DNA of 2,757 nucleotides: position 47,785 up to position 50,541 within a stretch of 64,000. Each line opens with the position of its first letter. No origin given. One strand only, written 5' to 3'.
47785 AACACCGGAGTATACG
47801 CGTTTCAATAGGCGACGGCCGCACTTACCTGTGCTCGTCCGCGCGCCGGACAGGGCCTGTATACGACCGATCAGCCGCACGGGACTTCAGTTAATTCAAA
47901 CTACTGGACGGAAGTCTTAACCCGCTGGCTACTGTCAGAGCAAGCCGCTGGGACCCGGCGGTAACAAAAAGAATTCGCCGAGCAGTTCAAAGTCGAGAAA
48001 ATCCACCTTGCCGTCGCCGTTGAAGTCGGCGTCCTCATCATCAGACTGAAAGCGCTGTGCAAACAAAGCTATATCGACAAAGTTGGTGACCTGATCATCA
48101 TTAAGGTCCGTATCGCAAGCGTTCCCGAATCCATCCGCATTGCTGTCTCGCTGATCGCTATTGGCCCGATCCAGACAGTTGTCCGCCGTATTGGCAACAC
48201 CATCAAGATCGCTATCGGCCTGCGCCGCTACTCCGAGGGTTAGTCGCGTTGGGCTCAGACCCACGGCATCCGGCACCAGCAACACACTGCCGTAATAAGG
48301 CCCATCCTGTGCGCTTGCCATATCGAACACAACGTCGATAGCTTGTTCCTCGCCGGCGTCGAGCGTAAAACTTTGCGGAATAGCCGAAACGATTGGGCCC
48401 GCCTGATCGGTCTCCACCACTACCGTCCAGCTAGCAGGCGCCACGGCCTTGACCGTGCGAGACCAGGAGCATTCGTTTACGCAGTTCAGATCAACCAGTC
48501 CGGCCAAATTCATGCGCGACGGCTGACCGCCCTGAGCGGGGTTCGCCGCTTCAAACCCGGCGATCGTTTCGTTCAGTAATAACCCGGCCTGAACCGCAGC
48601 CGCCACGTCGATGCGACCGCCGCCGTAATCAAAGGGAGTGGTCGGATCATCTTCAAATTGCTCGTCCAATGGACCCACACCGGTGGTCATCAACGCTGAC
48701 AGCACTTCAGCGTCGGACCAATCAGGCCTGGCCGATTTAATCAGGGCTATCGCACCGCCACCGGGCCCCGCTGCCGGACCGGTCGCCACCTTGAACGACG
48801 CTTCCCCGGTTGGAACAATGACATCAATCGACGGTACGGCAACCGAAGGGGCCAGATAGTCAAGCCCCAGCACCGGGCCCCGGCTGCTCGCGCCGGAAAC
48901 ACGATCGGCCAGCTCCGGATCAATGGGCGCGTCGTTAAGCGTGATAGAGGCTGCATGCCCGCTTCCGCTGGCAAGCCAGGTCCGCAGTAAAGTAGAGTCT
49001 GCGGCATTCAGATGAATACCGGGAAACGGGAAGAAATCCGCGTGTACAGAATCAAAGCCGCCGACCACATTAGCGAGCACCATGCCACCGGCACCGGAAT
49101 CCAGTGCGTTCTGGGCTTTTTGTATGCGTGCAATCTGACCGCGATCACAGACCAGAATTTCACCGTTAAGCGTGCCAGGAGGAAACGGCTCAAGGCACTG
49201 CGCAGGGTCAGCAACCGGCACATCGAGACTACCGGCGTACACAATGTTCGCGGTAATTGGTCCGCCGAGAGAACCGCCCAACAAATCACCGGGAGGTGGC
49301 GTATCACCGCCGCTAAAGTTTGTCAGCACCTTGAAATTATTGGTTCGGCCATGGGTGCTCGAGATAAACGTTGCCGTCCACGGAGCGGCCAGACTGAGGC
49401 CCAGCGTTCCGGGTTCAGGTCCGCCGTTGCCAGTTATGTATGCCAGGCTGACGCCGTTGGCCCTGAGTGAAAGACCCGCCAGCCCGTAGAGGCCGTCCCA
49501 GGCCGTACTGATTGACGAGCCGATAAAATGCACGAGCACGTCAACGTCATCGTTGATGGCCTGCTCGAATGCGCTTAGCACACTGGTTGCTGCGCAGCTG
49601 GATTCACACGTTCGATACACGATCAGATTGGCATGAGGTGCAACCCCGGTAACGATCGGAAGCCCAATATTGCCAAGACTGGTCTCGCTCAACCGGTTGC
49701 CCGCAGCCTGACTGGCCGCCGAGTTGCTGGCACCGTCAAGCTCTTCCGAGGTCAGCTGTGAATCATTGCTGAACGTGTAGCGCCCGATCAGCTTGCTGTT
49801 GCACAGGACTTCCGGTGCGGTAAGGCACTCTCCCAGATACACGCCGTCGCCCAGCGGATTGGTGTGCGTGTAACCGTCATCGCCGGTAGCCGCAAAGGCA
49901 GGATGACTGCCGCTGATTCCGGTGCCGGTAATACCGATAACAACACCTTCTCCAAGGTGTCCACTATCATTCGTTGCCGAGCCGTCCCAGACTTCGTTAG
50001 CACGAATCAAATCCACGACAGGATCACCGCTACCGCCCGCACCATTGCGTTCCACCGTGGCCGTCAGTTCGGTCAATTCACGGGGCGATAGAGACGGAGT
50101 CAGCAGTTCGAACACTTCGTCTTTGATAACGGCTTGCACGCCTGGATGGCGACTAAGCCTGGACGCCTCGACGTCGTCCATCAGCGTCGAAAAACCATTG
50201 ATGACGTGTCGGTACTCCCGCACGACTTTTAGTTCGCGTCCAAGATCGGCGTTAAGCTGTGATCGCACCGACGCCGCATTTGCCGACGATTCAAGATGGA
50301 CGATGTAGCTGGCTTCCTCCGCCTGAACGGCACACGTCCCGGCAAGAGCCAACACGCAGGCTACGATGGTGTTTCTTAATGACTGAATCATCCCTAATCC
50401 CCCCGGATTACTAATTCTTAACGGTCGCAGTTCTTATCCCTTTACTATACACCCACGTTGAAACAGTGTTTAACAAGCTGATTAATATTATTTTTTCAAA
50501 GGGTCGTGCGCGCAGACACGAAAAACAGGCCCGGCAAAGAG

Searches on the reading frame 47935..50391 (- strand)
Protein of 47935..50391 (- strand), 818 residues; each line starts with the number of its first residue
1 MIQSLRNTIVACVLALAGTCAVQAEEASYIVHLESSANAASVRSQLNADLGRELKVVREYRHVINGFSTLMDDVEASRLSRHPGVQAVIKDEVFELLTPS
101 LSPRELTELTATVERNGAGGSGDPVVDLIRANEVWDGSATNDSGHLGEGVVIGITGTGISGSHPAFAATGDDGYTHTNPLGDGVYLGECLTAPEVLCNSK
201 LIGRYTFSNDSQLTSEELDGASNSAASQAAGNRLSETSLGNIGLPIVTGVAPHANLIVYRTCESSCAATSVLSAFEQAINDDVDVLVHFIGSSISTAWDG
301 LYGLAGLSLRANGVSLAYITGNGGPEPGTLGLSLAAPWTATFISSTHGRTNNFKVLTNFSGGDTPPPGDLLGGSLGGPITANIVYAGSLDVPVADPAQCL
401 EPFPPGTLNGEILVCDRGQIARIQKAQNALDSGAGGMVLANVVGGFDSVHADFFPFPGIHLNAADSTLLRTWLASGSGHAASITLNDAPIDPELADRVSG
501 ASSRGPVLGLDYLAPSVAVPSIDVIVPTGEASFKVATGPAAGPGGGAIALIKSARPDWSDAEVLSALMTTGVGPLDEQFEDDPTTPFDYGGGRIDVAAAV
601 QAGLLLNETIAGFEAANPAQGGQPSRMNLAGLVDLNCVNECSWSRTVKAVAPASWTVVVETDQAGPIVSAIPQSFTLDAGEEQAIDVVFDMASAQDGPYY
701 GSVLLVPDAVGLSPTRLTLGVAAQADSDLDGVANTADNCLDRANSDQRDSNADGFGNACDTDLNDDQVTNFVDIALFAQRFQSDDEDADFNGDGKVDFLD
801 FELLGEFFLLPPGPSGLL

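Call 63: search_protein_families(library=pfam, proteins=[window:47935-50391:-], max_evalue=0.00001)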
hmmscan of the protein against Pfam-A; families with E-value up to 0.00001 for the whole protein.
window:47935-50391:- (818 aa): 3 families
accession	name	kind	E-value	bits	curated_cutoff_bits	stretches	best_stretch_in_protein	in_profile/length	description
PF00082.27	Peptidase_S8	-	1.1e-09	38.4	21.8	1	147-571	1-273/288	Subtilase family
PF05922.21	Inhibitor_I9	-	1.5e-09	38.9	21.2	1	28-96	1-81/82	Peptidase inhibitor I9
PF02225.27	PA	-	1.9e-08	34.8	23.9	1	380-466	2-92/95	PA domain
